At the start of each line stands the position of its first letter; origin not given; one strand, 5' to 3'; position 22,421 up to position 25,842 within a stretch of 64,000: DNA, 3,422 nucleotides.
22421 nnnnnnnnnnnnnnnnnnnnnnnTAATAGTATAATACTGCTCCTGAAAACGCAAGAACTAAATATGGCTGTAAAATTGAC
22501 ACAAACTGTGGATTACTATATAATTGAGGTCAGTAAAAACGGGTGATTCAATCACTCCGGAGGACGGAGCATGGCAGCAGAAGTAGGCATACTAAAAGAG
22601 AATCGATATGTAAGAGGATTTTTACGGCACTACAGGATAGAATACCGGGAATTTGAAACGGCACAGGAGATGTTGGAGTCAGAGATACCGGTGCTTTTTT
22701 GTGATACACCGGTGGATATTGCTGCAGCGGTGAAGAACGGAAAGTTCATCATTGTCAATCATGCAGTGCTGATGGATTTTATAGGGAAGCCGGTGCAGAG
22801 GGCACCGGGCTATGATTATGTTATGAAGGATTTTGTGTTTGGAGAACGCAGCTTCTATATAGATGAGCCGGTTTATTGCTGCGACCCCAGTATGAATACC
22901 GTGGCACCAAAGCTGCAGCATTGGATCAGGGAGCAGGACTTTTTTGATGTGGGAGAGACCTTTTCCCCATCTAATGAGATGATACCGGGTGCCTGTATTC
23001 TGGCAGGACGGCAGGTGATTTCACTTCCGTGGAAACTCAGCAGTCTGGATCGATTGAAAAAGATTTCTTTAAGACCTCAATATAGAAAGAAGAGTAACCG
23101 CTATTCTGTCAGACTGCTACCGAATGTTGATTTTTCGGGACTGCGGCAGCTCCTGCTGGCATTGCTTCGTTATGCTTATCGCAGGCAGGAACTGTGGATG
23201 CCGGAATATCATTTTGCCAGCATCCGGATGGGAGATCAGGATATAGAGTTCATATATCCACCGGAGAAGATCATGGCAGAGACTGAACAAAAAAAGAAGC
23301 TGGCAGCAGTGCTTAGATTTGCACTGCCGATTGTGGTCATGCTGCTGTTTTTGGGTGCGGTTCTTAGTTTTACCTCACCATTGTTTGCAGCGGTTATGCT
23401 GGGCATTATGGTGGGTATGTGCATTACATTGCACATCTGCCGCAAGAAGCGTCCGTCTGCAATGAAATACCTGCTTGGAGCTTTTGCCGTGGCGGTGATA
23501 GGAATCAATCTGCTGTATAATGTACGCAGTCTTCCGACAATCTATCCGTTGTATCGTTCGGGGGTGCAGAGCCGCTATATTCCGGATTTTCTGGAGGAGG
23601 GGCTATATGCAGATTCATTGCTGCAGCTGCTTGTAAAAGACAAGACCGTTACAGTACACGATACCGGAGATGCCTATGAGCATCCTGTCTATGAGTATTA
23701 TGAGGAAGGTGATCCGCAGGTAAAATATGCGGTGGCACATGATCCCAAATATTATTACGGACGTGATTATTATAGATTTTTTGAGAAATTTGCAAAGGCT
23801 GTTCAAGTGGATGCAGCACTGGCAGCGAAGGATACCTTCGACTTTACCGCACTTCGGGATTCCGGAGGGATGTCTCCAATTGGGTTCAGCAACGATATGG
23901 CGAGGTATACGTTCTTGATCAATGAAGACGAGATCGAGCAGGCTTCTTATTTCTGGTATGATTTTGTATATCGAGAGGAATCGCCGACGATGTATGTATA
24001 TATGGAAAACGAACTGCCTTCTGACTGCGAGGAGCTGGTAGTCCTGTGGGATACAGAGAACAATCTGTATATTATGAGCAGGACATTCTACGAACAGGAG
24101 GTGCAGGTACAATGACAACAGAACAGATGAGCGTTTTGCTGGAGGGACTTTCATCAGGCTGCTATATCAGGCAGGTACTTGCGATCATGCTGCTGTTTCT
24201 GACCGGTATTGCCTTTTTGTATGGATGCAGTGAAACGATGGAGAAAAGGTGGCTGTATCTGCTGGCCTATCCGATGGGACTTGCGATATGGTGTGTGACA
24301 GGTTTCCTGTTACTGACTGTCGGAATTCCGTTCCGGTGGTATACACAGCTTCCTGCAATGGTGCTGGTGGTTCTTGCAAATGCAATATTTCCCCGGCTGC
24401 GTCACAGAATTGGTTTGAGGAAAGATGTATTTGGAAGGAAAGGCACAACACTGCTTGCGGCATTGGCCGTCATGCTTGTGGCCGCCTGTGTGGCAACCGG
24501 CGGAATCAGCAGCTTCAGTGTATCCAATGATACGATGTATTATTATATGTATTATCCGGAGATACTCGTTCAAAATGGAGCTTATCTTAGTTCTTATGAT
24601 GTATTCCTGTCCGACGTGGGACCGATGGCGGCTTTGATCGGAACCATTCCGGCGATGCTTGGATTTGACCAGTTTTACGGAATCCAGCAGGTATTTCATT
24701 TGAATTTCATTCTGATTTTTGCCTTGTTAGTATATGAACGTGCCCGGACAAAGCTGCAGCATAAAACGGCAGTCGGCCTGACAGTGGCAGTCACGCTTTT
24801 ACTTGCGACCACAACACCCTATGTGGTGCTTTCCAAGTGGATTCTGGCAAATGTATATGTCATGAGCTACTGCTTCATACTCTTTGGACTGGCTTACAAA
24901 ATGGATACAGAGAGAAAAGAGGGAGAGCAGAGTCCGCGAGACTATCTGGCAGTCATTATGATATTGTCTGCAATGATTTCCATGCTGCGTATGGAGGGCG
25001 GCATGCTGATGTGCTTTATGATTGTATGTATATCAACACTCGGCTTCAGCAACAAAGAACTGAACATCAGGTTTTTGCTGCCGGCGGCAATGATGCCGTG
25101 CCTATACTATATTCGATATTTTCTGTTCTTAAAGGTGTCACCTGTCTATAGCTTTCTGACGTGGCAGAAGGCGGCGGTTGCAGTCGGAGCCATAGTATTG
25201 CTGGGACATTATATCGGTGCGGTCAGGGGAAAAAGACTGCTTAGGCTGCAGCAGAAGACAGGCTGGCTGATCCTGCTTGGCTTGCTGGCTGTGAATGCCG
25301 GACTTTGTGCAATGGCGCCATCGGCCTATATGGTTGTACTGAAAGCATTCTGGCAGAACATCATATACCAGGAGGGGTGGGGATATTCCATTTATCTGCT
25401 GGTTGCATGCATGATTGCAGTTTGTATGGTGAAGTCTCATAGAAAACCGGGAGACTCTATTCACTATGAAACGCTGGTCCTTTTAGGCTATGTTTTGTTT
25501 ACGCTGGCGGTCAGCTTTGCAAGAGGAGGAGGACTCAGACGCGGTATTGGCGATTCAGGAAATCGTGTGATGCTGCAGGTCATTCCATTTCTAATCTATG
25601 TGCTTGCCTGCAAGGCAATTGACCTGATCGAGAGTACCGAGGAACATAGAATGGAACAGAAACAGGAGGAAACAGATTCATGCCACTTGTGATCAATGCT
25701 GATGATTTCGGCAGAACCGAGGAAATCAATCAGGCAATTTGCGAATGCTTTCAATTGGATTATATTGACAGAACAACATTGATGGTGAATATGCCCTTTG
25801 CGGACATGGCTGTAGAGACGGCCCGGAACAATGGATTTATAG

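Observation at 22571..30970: Operon of large, mostly unclassifiable membrane proteins plus YdjC and YfhO: candidate undescribed extracytoplasmic glycan-tailoring system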

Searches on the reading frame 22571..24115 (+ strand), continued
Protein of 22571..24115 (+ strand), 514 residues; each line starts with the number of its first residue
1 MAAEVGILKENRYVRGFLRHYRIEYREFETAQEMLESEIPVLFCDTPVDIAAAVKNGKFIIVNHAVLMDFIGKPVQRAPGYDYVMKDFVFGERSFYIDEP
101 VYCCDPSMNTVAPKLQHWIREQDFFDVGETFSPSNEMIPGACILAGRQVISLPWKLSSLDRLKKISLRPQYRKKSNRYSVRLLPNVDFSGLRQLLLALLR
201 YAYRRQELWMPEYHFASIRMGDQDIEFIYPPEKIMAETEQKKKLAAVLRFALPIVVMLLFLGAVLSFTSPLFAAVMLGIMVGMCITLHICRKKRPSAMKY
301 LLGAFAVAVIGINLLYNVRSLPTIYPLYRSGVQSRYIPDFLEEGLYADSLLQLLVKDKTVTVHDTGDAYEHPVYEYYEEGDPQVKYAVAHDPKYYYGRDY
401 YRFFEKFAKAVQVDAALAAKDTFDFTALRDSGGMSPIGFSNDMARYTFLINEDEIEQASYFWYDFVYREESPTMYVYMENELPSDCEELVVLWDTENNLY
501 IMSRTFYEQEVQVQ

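Call 45: find_encoding_contigs(protein=P0016, flank=10000, max_places=1)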
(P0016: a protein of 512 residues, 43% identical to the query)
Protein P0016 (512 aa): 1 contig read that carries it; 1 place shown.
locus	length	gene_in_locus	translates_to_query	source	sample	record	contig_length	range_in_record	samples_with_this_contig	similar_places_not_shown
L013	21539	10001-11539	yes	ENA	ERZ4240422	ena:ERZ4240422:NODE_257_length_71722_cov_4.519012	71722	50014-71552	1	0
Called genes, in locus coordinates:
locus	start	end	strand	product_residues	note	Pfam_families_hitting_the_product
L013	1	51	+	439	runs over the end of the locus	PF13439:Glyco_transf_4, PF00534:Glycos_transf_1, PF13692:Glyco_trans_1_4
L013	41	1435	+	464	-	PF02397:Bac_transf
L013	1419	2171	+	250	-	PF13641:Glyco_tranf_2_3 (weak), PF00535:Glycos_transf_2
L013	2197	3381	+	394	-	PF20706:GT4-conflict (weak), PF00534:Glycos_transf_1, PF13692:Glyco_trans_1_4, PF13524:Glyco_trans_1_2 (weak)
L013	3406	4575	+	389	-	PF13439:Glyco_transf_4, PF13477:Glyco_trans_4_2 (weak), PF13579:Glyco_trans_4_4 (weak), PF00534:Glycos_transf_1, PF13692:Glyco_trans_1_4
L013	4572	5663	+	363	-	PF01041:DegT_DnrJ_EryC1, PF00155:Aminotran_1_2, PF01212:Beta_elim_lyase (weak), PF00266:Aminotran_5 (faint)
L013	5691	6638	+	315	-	PF00535:Glycos_transf_2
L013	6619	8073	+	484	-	PF01943:Polysacc_synt, PF13440:Polysacc_synt_3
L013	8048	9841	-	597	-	-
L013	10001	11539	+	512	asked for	-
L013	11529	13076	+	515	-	-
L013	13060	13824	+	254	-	PF04794:YdjC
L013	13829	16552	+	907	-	PF09586:YfhO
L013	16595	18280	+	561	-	-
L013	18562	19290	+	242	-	PF00072:Response_reg, PF04397:LytTR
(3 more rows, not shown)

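Call 80: search_protein_families(library=pfam, proteins=[L012:17055-17840:+], max_evalue=0.001)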
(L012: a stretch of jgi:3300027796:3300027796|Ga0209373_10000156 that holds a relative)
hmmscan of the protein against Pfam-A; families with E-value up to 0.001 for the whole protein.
L012:17055-17840:+ (261 aa): 0 families

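Call 89: fold_search(model_id=the predicted structure, library=viral)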
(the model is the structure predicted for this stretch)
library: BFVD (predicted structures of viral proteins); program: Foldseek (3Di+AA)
matches with E <= 10: 463; with E <= 0.001: 0
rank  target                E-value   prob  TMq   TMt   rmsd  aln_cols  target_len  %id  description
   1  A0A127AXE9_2          1.2e-01  0.04  0.07  0.04  26.4       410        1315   13  Polyprotein [Rhizoctonia solani endornavirus 2]
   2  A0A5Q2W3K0            1.4e-01  0.13  0.08  0.13  12.8       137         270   10  (no name in the UniProt tables at hand)
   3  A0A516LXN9            2.0e-01  0.08  0.07  0.04  31.4       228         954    9  (no name in the UniProt tables at hand)
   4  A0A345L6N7            3.3e-01  0.07  0.08  0.22  19.6       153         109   10  Uncharacterized protein [Serratia phage Scapp]
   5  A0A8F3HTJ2            3.3e-01  0.04  0.05  0.07  14.4       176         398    9  Uncharacterized protein [Ranid herpesvirus 4]
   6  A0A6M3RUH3            4.1e-01  0.03  0.08  0.07  28.0       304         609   13  Glycoprotein [Schistocephalus solidus rhabdovirus]
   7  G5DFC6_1              4.4e-01  0.02  0.11  0.07  33.4       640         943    9  Methyltransferase helicase [Blueberry necrotic ring blotch virus]
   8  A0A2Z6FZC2            4.9e-01  0.05  0.08  0.14  23.8       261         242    9  Uncharacterized protein [Enterococcus phage phiEF17H]
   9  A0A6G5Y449            5.2e-01  0.02  0.05  0.10  20.0       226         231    6  (no name in the UniProt tables at hand)
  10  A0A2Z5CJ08            5.8e-01  0.07  0.06  0.12  31.2       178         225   11  (no name in the UniProt tables at hand)
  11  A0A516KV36            6.6e-01  0.03  0.09  0.08  23.6       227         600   13  Uncharacterized protein [Microbacterium phage FuzzBuster]
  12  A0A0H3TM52            7.8e-01  0.04  0.07  0.14  18.5       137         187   13  (no name in the UniProt tables at hand)
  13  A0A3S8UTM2            8.3e-01  0.07  0.06  0.14  24.2       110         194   16  (no name in the UniProt tables at hand)
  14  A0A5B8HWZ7            8.3e-01  0.01  0.05  0.07  16.7       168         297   11  Tubulin-tyrosine ligase family [Mimiviridae sp. ChoanoV1]
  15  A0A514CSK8            8.7e-01  0.03  0.06  0.17  16.6       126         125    9  Uncharacterized protein [Achromobacter phage Motura]
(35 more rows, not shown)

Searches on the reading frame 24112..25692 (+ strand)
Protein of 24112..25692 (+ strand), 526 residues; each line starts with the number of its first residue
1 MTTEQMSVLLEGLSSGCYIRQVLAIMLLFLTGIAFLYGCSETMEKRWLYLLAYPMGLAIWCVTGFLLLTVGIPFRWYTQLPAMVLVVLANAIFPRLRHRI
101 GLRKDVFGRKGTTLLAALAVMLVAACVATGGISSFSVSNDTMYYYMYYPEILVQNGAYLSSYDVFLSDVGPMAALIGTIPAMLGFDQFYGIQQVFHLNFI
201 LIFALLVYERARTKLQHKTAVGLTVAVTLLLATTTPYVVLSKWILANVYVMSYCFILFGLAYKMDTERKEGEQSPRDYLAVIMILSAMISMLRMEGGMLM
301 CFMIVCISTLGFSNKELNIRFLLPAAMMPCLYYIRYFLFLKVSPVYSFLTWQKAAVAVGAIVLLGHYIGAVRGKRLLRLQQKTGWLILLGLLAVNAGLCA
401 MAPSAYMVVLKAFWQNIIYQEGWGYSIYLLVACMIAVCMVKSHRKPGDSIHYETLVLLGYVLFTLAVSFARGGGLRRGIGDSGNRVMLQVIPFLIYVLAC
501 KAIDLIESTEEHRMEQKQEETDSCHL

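Call 5: search_protein_families(library=pfam, proteins=[window:24112-25692:+], max_evalue=0.1)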
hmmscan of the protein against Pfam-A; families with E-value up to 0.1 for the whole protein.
window:24112-25692:+ (526 aa): 1 family
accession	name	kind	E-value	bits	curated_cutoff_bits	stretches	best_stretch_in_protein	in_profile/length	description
PF20176.3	DUF6541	-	0.00057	18.7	29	1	26-131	2-115/646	Family of unknown function (DUF6541)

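Call 6: search_protein_families(library=ncbifam, proteins=[window:24112-25692:+], max_evalue=0.1)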
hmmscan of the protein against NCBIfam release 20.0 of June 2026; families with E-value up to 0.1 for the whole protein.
window:24112-25692:+ (526 aa): 0 families

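Call 9: find_homologous_proteins(query=window:24112-25692:+)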
Query window:24112-25692:+ (526 aa): 50 proteins with E <= 0.001 among 8000 candidates.
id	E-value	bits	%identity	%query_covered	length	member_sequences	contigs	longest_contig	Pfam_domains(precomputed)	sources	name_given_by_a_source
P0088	0.0e+0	1164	100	100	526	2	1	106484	-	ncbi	-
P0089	6.1e-220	750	66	98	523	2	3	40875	-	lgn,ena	-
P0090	1.3e-218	745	65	99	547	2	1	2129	-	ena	-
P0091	3.1e-212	724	63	100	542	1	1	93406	-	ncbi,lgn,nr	ncbi:MAG: hypothetical protein Q4G60_04175 [bacterium]|nr:hypothetical protein [bacterium]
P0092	3.4e-209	714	63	100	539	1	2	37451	-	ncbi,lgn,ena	-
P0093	2.7e-206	705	63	99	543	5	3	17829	-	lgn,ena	-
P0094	1.4e-204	699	61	99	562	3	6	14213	-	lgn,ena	-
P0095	8.3e-204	696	62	98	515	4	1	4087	PF20176.4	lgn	-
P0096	8.3e-153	528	49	98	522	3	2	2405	-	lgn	-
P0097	5.0e-152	526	50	98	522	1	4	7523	-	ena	-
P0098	2.0e-151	524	49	97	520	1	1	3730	-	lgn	-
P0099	1.2e-149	518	50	99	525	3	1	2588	-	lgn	-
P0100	2.8e-147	510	49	99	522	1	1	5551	-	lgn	-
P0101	1.2e-146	508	48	98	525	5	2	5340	-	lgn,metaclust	metaclust:\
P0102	1.6e-146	507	50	97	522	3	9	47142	-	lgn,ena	-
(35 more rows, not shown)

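Call 17: search_solved_structures(query=A3, max_evalue=10, show_alignments=2)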
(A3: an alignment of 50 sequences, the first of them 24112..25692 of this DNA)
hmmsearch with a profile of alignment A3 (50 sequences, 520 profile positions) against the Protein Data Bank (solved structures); distinct sequences matched with E-value up to 10: 0.

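Call 19: search_protein_families(library=pfam, alignment_id=A3, max_evalue=0.05)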
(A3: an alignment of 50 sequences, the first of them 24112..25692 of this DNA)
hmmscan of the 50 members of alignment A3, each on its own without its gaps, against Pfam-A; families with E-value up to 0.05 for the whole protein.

A. member 1, window:24112-25692:+ (526 aa): 1 family
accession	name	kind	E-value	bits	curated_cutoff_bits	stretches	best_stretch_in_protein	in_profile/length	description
PF20176.3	DUF6541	-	0.00057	18.7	29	1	26-131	2-115/646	Family of unknown function (DUF6541)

B. families by the number of members that match (of 50 scanned): 3 families
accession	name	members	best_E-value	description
PF20176.3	DUF6541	8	1.8e-05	Family of unknown function (DUF6541)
PF03653.18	UPF0093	1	0.016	Uncharacterised protein family (UPF0093)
PF11190.13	DUF2976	1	0.034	Protein of unknown function (DUF2976)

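Call 30: find_encoding_contigs(protein=P0088, flank=10000, max_places=2)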
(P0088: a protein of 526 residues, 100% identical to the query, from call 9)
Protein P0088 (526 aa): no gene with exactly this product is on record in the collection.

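Call 51: search_protein_representatives(alignment_id=A3)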
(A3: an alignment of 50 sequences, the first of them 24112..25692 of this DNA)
Query: 50 sequences, 520 profile positions. Proteins with E-value up to 0.001 (for the whole library): 818; up to 1e-10: 386; up to 1e-30: 159. The best 150 are listed.
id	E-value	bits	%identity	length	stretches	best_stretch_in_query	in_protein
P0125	5.4e-205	698.3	-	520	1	1-517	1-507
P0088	4.3e-203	692.0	-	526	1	2-519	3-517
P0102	2.2e-200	683.1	-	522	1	2-517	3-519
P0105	5.2e-186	635.6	-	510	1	3-515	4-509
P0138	3.0e-183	626.5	-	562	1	1-509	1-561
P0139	1.6e-175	601.0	-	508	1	1-512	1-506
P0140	1.3e-168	578.2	-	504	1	5-511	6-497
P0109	6.4e-166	569.3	-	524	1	13-511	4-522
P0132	1.4e-164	564.9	-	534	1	3-516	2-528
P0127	3.8e-164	563.5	-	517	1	2-515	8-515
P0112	1.4e-163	561.6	-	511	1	11-515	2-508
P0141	9.0e-163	558.9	-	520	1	1-516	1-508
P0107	3.4e-162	557.1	-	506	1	3-517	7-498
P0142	3.7e-159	547.0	-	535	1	1-514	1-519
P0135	2.1e-158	544.6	-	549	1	1-512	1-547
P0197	3.8e-90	319.3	-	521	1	6-508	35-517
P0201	6.0e-72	259.3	-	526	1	5-507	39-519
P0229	3.7e-53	197.3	-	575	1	13-509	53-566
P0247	2.4e-49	184.7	-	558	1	17-509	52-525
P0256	2.4e-44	168.2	-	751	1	7-512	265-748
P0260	1.2e-41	159.3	-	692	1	4-512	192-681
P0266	3.1e-39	151.3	-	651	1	6-513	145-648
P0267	9.0e-39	149.8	-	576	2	10-309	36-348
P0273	6.8e-37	143.6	-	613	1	6-510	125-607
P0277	2.4e-36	141.8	-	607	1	14-517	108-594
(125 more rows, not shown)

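Call 54: search_protein_families(library=pfam, proteins=[P0197, P0201, P0229, P0247, P0256, P0260, P0266, P0267, P0273, P0277], max_evalue=0.01)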
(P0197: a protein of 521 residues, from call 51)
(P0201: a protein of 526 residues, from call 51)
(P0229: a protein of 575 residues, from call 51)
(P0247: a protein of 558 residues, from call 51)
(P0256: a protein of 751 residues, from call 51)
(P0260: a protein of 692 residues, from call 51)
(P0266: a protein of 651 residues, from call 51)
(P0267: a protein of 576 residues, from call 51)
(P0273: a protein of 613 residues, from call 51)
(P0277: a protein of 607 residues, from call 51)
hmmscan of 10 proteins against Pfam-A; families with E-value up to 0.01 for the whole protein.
P0197 (521 aa): 0 families

P0201 (526 aa): 0 families

P0229 (575 aa): 0 families

P0247 (558 aa): 0 families

P0256 (751 aa): 0 families

P0260 (692 aa): 0 families

P0266 (651 aa): 0 families

P0267 (576 aa): 0 families

P0273 (613 aa): 1 family
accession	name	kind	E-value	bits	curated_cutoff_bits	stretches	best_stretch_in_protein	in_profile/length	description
PF00254.34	FKBP_C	-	0.0072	17.1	21.1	0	21-74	19-71/94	FKBP-type peptidyl-prolyl cis-trans isomerase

P0277 (607 aa): 0 families

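Call 92: list_cluster_members(proteins=[P0088, P0001, P0017])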
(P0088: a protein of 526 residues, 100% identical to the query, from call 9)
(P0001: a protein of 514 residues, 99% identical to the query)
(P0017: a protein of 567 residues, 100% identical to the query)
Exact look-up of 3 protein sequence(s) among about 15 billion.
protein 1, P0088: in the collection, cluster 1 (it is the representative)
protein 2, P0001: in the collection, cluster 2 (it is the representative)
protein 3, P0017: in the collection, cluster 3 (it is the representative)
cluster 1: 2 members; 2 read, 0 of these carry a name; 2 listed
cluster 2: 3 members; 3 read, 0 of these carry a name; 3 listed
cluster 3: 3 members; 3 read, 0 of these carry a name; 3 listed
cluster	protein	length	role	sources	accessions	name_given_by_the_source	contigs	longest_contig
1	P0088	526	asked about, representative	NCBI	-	-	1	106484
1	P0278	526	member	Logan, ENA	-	-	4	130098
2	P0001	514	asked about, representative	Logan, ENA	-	-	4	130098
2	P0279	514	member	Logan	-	-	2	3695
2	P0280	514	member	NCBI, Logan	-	-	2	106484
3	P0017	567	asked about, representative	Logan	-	-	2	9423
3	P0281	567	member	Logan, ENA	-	-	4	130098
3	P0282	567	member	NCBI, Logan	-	-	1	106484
